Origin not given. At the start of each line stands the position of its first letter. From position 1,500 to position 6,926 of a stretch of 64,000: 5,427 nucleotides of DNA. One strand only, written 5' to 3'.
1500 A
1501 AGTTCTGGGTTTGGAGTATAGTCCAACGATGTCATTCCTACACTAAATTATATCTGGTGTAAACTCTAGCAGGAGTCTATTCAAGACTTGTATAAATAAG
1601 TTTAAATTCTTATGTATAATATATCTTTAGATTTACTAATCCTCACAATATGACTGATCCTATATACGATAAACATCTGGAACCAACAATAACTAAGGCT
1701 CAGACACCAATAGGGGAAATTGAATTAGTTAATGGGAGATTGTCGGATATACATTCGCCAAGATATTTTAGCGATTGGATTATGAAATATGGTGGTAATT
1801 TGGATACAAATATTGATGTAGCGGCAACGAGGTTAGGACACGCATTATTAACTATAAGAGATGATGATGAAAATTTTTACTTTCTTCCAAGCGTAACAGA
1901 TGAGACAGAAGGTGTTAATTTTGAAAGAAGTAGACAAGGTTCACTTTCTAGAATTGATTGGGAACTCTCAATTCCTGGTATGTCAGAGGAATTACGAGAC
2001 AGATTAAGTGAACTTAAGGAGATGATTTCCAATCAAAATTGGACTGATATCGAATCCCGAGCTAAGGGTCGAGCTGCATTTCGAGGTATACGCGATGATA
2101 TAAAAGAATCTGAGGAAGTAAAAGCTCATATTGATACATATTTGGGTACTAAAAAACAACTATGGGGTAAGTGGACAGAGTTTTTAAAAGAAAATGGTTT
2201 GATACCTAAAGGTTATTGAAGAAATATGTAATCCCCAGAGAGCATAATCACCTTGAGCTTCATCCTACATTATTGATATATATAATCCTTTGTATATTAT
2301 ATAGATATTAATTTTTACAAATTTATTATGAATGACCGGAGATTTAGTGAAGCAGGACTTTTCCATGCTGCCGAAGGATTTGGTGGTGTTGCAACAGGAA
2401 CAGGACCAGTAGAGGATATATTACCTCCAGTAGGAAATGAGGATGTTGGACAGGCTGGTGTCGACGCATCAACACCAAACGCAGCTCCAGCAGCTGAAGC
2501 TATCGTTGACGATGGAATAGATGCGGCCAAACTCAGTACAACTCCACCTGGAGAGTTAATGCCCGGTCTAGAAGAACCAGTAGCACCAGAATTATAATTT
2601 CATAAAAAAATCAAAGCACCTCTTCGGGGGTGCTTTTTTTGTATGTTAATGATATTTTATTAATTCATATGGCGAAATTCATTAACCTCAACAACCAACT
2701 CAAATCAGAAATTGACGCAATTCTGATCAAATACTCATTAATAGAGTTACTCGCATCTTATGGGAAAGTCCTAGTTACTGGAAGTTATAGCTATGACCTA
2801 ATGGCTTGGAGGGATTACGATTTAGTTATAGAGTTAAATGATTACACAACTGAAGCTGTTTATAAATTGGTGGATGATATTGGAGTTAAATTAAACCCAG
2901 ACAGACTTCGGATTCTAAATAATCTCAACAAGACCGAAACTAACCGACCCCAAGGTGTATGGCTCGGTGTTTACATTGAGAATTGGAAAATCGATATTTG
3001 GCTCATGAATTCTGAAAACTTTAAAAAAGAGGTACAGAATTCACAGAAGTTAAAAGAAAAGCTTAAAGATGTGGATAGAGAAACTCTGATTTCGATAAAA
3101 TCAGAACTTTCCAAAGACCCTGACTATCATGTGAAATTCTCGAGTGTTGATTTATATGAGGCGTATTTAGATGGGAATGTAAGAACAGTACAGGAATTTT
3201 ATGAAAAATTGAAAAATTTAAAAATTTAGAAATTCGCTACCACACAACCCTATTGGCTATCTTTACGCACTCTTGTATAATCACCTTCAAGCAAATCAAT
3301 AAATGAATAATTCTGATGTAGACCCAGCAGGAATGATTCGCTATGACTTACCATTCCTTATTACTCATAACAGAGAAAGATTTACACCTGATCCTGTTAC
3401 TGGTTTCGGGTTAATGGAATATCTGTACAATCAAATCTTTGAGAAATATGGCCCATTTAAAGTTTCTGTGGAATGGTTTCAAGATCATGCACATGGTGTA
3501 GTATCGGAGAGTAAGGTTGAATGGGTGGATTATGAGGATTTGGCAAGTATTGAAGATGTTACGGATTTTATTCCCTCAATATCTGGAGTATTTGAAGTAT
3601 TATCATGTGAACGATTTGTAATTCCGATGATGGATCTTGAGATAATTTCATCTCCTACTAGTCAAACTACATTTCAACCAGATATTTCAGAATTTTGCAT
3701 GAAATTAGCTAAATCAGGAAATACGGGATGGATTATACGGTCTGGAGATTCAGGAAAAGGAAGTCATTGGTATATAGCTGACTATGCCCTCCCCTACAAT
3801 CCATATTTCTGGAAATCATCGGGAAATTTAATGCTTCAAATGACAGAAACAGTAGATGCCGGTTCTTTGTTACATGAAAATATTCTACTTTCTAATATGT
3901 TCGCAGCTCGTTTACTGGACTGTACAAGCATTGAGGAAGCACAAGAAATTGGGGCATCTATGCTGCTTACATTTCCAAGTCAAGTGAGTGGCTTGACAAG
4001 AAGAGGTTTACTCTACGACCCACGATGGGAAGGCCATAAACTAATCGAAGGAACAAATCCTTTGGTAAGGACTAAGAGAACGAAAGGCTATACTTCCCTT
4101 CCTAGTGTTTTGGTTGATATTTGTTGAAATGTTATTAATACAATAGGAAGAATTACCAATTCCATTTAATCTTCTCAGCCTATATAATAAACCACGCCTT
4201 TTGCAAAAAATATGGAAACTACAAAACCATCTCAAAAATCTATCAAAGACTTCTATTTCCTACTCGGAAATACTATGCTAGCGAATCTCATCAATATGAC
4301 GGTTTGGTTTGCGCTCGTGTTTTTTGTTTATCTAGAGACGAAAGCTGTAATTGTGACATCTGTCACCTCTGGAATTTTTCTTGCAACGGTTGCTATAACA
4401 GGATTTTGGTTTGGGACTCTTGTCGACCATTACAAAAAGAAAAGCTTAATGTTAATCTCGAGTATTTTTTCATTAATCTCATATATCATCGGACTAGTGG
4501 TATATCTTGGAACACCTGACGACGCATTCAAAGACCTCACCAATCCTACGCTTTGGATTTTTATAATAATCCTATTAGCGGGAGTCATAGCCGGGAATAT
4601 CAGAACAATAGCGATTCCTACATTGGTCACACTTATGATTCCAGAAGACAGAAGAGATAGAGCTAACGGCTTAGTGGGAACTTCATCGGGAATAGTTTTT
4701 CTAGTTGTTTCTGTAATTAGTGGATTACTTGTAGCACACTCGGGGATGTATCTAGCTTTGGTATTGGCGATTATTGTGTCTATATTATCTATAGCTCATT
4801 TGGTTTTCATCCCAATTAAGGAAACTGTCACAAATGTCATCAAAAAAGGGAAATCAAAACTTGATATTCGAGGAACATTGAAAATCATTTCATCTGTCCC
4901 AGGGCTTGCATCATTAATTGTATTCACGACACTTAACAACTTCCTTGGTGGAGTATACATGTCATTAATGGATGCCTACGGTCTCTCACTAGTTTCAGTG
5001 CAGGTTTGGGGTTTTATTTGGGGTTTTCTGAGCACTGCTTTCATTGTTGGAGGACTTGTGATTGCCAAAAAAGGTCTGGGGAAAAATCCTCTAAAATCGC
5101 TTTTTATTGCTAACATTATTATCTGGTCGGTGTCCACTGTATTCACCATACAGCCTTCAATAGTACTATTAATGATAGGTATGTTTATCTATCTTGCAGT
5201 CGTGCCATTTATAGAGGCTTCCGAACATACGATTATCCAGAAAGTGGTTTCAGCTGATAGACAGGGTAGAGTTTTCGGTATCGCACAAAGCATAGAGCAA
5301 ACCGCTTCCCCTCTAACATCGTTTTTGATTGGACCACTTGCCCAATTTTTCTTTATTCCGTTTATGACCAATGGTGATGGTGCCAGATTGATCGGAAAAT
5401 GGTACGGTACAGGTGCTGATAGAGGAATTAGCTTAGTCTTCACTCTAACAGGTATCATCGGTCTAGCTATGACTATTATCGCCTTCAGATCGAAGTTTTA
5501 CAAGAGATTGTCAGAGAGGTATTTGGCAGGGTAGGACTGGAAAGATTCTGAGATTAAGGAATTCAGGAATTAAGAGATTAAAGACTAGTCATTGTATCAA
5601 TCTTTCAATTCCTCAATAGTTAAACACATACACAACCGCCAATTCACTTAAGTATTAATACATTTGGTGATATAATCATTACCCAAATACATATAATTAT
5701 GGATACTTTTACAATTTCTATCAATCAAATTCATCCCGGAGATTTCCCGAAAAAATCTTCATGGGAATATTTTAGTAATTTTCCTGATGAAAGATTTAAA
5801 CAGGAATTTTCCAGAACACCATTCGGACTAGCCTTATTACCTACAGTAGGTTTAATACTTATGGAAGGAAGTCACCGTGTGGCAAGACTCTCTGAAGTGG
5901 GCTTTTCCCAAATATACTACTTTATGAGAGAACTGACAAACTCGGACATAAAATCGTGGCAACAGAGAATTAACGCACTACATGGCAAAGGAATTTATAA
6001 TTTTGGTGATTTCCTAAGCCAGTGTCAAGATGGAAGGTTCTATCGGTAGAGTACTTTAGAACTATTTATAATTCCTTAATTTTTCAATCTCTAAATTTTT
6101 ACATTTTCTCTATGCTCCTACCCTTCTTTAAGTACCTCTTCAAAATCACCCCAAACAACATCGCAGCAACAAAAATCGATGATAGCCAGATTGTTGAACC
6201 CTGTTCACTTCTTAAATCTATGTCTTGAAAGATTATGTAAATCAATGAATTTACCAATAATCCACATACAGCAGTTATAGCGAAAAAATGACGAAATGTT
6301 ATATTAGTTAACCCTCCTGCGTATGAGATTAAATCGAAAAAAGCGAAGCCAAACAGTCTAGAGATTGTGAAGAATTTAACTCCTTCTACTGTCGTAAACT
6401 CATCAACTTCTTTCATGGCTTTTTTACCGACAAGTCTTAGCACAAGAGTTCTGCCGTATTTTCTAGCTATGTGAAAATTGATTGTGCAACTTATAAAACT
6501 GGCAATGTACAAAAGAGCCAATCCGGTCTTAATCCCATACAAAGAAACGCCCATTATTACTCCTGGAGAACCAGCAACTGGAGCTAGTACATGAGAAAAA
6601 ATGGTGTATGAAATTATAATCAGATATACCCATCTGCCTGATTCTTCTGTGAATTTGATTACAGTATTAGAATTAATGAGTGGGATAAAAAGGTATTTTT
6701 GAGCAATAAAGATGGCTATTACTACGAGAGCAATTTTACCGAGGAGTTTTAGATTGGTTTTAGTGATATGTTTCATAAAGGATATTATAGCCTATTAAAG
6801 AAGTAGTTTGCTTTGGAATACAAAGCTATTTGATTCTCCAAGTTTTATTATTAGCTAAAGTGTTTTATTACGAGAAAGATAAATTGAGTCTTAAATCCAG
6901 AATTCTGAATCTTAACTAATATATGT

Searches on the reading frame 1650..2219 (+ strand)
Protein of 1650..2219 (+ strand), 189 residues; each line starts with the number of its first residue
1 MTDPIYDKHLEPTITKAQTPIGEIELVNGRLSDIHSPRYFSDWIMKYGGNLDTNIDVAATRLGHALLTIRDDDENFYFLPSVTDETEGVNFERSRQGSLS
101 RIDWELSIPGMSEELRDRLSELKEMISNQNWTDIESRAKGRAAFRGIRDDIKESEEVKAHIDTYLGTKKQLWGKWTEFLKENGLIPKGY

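Call 17: search_protein_families(library=pfam, proteins=[window:1650-2219:+], max_evalue=0.01)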
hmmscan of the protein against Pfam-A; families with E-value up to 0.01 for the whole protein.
window:1650-2219:+ (189 aa): 0 families

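Call 51: find_encoding_contigs(protein=window:1650-2219:+, flank=10000, max_places=3)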
Protein window:1650-2219:+ (189 aa): 14 contigs read that carry it; 3 places shown.
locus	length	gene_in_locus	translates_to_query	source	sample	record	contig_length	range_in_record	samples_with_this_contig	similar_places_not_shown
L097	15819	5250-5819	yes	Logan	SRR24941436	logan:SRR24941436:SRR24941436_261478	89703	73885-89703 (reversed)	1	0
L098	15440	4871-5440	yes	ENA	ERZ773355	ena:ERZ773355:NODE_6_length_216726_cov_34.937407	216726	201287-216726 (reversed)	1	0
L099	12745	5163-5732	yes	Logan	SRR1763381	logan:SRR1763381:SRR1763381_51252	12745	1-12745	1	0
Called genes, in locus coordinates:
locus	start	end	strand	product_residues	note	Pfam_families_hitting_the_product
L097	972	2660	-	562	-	-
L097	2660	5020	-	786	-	PF13439:Glyco_transf_4, PF20706:GT4-conflict, PF00534:Glycos_transf_1, PF13692:Glyco_trans_1_4, PF13524:Glyco_trans_1_2, PF13439:Glyco_transf_4, PF13579:Glyco_trans_4_4, PF00534:Glycos_transf_1, +2 more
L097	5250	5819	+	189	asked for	-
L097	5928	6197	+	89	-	-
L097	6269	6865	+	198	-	-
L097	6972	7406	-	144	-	PF13328:HD_4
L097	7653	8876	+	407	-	-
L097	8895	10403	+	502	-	-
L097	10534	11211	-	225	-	PF09335:VTT_dom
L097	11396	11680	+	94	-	-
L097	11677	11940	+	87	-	PF15738:YafQ_toxin (weak)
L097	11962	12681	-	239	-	PF08032:SpoU_sub_bind, PF00588:SpoU_methylase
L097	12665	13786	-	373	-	PF02661:Fic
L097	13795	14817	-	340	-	PF00579:tRNA-synt_1b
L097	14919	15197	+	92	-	-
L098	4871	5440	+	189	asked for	-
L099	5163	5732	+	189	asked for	-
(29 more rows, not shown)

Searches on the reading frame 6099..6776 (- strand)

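Call 17: search_protein_families(library=pfam, proteins=[window:6099-6776:-], max_evalue=0.01)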
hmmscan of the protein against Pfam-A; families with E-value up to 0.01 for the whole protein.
window:6099-6776:- (225 aa): 1 family
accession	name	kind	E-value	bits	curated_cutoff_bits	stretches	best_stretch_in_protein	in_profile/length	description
PF09335.16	VTT_dom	-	1.1e-15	58.7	33.9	1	71-179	5-117/123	VTT domain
